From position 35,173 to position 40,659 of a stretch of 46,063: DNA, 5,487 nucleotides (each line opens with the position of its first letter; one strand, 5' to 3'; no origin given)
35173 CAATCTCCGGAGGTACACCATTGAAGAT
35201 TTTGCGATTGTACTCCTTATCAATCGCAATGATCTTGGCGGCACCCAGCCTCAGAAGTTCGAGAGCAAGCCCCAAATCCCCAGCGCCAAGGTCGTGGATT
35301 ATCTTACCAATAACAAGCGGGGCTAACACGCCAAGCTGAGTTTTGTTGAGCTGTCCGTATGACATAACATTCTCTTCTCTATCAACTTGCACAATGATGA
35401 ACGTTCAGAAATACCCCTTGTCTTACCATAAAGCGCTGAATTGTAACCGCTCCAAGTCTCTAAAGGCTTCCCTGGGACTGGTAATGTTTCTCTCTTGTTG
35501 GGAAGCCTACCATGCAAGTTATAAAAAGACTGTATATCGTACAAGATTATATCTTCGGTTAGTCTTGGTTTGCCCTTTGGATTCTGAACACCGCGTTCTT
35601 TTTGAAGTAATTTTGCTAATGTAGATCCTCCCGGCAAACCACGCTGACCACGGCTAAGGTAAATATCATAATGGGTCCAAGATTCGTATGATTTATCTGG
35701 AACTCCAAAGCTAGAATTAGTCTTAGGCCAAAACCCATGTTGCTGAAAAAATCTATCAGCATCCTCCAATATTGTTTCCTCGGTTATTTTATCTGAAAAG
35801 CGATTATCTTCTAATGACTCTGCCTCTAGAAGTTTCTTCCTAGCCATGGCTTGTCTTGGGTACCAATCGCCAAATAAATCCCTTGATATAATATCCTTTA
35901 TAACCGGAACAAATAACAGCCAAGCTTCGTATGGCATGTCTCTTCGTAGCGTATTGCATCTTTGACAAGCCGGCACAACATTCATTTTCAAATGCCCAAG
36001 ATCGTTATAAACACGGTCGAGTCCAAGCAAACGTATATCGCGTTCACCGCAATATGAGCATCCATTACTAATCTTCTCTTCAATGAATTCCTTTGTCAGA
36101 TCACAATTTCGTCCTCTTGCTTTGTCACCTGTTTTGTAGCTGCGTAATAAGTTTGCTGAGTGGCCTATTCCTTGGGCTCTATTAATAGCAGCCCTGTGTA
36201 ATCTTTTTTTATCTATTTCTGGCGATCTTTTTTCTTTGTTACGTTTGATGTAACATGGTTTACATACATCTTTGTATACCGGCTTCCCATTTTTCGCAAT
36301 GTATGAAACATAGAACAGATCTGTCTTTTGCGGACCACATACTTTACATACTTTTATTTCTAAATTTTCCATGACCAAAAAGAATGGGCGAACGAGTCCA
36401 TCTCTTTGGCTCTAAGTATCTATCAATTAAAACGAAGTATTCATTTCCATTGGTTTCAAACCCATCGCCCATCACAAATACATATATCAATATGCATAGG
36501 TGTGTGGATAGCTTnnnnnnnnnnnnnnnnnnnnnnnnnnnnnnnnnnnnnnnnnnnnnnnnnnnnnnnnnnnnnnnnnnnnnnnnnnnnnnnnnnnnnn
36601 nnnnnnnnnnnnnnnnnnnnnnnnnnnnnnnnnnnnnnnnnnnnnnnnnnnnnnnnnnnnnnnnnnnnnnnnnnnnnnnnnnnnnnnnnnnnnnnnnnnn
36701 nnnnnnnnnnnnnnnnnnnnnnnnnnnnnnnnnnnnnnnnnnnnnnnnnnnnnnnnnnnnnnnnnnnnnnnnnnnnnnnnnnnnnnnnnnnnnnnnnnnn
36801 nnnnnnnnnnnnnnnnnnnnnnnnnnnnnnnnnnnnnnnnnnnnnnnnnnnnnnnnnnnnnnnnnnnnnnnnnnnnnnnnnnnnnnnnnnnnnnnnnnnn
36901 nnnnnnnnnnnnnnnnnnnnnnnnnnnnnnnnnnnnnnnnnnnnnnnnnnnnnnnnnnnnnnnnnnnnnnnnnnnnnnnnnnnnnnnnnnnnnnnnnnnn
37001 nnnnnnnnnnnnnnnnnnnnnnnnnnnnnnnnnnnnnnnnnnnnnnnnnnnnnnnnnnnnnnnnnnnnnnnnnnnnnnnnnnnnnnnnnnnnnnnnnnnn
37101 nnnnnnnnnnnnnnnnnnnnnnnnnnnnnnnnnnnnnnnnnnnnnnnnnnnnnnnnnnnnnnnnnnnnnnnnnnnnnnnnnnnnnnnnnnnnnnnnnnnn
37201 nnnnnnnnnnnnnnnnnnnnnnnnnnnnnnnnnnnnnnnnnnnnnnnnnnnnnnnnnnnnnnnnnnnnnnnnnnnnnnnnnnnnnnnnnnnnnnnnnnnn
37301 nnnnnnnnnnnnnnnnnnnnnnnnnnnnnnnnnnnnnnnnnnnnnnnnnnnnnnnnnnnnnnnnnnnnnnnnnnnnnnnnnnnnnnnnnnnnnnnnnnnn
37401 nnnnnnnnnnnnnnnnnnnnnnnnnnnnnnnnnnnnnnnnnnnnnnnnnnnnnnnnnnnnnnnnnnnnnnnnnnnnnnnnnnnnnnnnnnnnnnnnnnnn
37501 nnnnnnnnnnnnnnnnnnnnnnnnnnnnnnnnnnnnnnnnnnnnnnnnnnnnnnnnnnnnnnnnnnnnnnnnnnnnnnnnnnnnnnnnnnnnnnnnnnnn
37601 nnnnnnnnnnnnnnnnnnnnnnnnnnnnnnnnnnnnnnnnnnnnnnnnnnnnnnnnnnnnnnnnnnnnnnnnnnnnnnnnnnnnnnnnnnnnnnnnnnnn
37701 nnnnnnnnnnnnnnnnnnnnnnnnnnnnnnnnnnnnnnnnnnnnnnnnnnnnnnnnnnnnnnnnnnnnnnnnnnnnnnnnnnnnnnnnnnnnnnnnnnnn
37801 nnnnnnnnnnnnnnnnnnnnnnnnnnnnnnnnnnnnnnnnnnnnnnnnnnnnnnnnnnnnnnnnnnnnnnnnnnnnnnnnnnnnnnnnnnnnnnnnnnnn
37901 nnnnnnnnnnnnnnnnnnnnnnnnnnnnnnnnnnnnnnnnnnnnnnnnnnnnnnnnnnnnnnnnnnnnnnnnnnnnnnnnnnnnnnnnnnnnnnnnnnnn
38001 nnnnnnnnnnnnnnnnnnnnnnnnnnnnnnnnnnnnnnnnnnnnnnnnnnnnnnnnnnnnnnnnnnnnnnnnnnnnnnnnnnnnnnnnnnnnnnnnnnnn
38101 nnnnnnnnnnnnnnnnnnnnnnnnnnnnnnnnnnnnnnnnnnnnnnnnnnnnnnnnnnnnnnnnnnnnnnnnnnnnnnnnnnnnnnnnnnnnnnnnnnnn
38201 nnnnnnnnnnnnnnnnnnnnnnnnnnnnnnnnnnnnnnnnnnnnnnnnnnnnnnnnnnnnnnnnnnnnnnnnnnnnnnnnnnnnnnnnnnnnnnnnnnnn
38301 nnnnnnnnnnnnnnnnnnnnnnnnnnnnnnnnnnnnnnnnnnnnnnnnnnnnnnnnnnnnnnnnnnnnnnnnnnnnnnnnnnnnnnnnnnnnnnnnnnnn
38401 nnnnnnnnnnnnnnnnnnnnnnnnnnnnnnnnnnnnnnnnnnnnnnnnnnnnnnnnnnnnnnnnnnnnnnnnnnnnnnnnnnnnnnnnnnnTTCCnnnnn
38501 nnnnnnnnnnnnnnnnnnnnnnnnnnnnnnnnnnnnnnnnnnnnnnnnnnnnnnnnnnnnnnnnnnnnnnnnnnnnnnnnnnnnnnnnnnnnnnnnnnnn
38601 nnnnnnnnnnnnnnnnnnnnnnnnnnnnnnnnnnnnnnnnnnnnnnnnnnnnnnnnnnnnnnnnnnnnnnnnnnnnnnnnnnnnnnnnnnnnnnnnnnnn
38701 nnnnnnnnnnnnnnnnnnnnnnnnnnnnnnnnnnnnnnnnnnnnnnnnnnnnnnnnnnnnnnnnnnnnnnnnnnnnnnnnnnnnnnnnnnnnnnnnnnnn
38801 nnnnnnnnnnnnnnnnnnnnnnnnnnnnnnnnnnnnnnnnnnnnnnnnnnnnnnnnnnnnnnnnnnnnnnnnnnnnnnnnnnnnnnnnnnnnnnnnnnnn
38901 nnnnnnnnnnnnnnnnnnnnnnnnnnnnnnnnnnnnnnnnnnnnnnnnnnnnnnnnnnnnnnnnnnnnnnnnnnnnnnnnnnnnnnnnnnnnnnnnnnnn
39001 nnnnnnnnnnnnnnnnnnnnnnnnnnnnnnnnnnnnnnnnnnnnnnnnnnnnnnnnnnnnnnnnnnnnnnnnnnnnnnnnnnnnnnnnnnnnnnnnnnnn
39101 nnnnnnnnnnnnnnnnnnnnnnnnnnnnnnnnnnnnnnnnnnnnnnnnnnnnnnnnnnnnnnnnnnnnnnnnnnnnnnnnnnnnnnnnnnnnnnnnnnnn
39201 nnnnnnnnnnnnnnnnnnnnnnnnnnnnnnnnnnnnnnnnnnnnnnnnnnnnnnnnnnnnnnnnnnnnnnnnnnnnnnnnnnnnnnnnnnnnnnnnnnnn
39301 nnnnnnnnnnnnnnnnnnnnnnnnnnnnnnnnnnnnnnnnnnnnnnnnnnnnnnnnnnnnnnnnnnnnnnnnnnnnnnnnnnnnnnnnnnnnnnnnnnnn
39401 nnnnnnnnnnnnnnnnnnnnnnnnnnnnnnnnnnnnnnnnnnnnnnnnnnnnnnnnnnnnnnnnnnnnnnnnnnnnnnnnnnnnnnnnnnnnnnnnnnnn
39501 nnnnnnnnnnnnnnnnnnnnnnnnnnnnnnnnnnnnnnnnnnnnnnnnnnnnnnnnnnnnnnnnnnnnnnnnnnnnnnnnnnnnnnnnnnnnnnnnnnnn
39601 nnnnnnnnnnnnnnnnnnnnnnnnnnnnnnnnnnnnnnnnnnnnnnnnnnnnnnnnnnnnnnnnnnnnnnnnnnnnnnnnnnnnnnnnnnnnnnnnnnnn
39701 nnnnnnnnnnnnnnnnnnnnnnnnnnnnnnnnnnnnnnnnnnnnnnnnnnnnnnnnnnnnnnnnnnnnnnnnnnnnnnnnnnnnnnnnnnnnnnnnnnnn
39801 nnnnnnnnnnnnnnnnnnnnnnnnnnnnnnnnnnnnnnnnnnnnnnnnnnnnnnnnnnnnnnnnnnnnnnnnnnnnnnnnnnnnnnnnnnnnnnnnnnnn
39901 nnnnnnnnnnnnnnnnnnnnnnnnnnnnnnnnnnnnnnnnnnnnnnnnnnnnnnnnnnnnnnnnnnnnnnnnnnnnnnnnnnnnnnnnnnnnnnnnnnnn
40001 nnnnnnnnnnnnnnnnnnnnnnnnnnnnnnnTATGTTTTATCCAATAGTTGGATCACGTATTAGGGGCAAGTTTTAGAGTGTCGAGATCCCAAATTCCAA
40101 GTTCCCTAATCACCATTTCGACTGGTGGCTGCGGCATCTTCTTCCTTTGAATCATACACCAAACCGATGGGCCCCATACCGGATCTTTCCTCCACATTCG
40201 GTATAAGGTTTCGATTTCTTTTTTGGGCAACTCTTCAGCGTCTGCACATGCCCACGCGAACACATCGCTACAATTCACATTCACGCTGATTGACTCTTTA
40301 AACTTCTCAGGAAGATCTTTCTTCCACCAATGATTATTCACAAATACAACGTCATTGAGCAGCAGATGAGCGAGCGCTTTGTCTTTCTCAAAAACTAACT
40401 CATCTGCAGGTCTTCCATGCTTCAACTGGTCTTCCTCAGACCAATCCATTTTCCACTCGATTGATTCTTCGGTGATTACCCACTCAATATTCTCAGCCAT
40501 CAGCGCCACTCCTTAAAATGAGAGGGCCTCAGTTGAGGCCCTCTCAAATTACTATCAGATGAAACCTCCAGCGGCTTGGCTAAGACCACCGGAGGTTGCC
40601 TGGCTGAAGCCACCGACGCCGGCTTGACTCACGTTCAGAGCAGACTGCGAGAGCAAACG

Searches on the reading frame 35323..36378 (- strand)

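Call 3: search_protein_families(library=pfam, proteins=[window:35323-36378:-], max_evalue=0.1)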
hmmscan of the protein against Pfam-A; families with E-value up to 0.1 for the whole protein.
window:35323-36378:- (351 aa): 0 families

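Call 4: search_protein_families(library=phrogs, proteins=[window:35323-36378:-], max_evalue=0.01)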
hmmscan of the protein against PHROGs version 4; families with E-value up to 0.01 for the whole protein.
window:35323-36378:- (351 aa): 8 families
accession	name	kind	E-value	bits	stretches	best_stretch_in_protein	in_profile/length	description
phrog_1035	-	DNA, RNA and nucleotide metabolism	2.1e-14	55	1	4-192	59-256/271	endonuclease VII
phrog_3322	-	DNA, RNA and nucleotide metabolism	2.2e-07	31.8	1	36-158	21-146/162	endonuclease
phrog_2255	-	DNA, RNA and nucleotide metabolism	2.2e-05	25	1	4-126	49-133/211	HNH endonuclease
phrog_2118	-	DNA, RNA and nucleotide metabolism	0.00096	19.8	1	104-156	176-232/301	HNH endonuclease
phrog_2214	-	DNA, RNA and nucleotide metabolism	0.0014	18.8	1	95-162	184-253/429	HNH endonuclease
phrog_2340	-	DNA, RNA and nucleotide metabolism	0.0069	17.5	1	3-67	3-70/171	endonuclease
phrog_1400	-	moron, auxiliary metabolic gene and host takeover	0.0074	17.1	0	86-150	21-91/251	Srd anti-sigma factor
phrog_5718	-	DNA, RNA and nucleotide metabolism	0.0079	16.2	0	129-181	157-207/394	HNH endonuclease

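Call 7: search_protein_families(library=padloc, proteins=[window:35323-36378:-], max_evalue=0.1)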
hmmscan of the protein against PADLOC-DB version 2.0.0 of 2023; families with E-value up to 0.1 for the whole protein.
window:35323-36378:- (351 aa): 5 families
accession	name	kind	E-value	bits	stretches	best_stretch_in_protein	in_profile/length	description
PDLC04248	PDC-M01B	-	6.4e-05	21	1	79-147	8-80/216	-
PDLC04264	PDC-M01B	-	0.00069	17.5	1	58-147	52-146/282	-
PDLC04251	PDC-M01B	-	0.0018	15.7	1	99-169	93-167/279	-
PDLC04266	PDC-M01B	-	0.0026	15.4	1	100-163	90-158/281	-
PDLC04254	PDC-M01B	-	0.022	12.1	1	94-148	89-146/297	-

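Call 8: search_protein_families(library=ncbifam, proteins=[window:35323-36378:-], max_evalue=0.1)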
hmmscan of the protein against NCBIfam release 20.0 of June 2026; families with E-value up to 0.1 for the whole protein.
window:35323-36378:- (351 aa): 0 families

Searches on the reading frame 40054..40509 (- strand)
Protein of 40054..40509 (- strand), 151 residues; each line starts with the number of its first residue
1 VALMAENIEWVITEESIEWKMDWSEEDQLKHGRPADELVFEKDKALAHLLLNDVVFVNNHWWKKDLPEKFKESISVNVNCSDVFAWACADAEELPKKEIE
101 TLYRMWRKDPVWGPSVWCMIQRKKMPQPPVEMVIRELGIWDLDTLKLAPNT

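Call 3: search_protein_families(library=pfam, proteins=[window:40054-40509:-], max_evalue=0.1)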
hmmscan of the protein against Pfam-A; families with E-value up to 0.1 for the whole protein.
window:40054-40509:- (151 aa): 0 families

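Call 4: search_protein_families(library=phrogs, proteins=[window:40054-40509:-], max_evalue=0.01)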
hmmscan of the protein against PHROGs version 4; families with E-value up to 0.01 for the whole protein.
window:40054-40509:- (151 aa): 0 families

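Call 7: search_protein_families(library=padloc, proteins=[window:40054-40509:-], max_evalue=0.1)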
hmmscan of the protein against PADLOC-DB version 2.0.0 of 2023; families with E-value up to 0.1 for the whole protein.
window:40054-40509:- (151 aa): 0 families

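Call 8: search_protein_families(library=ncbifam, proteins=[window:40054-40509:-], max_evalue=0.1)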
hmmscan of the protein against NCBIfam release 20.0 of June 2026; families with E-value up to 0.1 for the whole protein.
window:40054-40509:- (151 aa): 0 families

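Call 82: search_protein_families(library=pfam, proteins=[window:40054-40509:-], max_evalue=0.01)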
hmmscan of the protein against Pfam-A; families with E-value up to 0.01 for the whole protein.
window:40054-40509:- (151 aa): 0 families
